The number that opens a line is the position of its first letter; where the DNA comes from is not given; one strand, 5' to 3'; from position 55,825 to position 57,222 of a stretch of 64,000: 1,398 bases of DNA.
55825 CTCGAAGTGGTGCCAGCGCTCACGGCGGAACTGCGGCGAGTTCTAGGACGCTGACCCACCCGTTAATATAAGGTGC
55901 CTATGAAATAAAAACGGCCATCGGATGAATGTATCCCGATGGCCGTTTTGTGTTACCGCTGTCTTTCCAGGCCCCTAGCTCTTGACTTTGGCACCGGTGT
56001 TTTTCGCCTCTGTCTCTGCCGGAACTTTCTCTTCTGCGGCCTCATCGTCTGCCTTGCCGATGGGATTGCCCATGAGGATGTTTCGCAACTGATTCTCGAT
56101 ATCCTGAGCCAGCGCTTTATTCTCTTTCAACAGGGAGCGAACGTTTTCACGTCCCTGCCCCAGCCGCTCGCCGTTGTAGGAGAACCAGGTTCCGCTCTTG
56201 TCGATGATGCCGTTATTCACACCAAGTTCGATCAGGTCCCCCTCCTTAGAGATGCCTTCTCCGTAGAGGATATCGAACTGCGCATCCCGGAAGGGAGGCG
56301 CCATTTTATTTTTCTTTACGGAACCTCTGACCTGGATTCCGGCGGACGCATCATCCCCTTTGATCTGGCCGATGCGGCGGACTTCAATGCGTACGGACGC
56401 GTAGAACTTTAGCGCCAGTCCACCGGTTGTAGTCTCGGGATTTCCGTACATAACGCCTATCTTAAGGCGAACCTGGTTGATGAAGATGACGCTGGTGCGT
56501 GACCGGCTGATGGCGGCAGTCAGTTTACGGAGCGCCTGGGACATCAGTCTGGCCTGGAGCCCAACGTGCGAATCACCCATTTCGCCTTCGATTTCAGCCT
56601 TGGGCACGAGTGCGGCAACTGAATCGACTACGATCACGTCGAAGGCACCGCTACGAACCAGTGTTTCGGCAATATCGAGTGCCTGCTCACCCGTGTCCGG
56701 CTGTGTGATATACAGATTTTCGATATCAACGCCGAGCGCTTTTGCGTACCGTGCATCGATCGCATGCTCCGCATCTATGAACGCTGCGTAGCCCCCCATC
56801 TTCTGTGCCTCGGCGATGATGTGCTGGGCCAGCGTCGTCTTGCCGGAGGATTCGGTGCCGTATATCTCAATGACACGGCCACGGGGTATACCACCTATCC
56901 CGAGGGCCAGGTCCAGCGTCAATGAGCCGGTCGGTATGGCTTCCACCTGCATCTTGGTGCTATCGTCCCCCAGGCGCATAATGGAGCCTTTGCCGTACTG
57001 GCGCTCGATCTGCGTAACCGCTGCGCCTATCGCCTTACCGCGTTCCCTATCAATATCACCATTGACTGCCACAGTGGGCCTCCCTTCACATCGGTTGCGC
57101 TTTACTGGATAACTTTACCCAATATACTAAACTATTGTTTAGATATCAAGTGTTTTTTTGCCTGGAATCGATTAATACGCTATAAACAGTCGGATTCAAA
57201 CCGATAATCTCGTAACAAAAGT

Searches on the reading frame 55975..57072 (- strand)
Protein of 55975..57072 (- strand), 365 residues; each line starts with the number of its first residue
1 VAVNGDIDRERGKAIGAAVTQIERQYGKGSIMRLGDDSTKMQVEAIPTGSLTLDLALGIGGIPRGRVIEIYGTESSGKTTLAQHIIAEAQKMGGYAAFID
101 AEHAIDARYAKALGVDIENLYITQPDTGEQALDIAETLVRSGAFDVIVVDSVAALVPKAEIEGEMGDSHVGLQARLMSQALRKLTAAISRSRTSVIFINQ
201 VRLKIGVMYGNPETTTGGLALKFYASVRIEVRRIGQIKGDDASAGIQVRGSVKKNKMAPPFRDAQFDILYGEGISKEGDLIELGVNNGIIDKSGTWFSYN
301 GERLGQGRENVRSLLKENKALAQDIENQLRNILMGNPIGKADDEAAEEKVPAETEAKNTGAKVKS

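Call 24: list_cluster_members(proteins=[window:55975-57072:-, window:8615-8836:+, window:6587-8455:+, window:19715-22462:-])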
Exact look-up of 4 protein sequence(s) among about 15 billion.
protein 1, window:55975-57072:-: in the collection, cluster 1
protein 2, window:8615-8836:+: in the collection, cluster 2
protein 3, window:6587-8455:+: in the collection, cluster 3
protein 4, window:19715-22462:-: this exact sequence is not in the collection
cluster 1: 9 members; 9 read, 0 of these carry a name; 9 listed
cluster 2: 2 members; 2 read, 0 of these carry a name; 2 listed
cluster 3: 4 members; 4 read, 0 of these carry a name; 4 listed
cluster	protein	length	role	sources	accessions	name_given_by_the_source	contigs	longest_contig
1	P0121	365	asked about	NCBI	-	-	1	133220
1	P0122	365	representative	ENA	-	-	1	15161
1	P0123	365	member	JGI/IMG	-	-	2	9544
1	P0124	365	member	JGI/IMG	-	-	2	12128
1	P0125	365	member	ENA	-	-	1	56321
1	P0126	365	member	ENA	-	-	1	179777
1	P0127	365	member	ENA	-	-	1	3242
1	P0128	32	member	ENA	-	-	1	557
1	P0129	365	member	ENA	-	-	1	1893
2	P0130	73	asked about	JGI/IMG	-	-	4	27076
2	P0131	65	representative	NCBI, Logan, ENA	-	-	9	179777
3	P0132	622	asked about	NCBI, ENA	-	-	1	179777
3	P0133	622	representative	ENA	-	-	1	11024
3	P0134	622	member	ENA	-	-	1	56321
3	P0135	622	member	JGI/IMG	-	-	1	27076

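Call 34: find_homologous_proteins(query=window:55975-57072:-, max_evalue=1e-50)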
Query window:55975-57072:- (365 aa): 8000 proteins with E <= 1e-50 among 8000 candidates; the best 120 are listed.
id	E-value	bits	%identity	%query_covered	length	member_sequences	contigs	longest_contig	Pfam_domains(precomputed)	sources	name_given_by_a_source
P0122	2.0e-228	776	100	100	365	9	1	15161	PF06745.20,PF08423.18,PF00154.28,PF21096.3,PF01637.25,PF27531.1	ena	-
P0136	2.8e-218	742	96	100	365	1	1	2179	PF06745.20,PF08423.18,PF00154.28,PF21096.3,PF01637.25,PF27531.1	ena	-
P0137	1.0e-215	734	95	100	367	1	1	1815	PF06745.20,PF08423.18,PF00154.28,PF21096.3,PF01637.25,PF27531.1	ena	-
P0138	2.8e-215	732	97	96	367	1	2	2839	PF06745.20,PF08423.18,PF00154.28,PF21096.3,PF01637.25,PF27531.1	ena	-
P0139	4.9e-191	653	91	90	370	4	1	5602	PF06745.20,PF08423.18,PF00154.28,PF21096.3,PF01637.25,PF27531.1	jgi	jgi:recombination protein RecA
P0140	9.2e-190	648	84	97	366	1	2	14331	PF06745.20,PF08423.18,PF00154.28,PF21096.3,PF01637.25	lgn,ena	-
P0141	4.8e-186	636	83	97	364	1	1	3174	PF06745.20,PF08423.18,PF00154.28,PF21096.3,PF01637.25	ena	-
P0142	2.4e-181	621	80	98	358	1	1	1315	PF06745.20,PF08423.18,PF00154.28,PF21096.3,PF01637.25,PF27531.1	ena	-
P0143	2.1e-177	608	78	100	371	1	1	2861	PF06745.20,PF08423.18,PF00154.28,PF21096.3,PF27531.1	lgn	-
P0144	2.4e-176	604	79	98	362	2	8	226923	PF06745.20,PF08423.18,PF00154.28,PF21096.3,PF01637.25,PF27531.1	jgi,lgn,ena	jgi:recombination protein RecA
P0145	4.5e-176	603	79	95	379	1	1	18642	PF06745.20,PF08423.18,PF00154.28,PF21096.3,PF27531.1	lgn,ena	-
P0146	8.0e-175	599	87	87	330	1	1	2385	PF06745.20,PF00154.28,PF21096.3,PF27531.1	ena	-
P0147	1.1e-174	599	78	98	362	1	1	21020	PF06745.20,PF08423.18,PF00154.28,PF21096.3,PF01637.25,PF27531.1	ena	-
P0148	1.8e-174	598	77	97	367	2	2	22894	PF06745.20,PF08423.18,PF00154.28,PF21096.3,PF01637.25,PF27531.1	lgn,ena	-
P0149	1.3e-173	595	80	93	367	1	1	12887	PF06745.20,PF08423.18,PF00154.28,PF21096.3,PF27531.1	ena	-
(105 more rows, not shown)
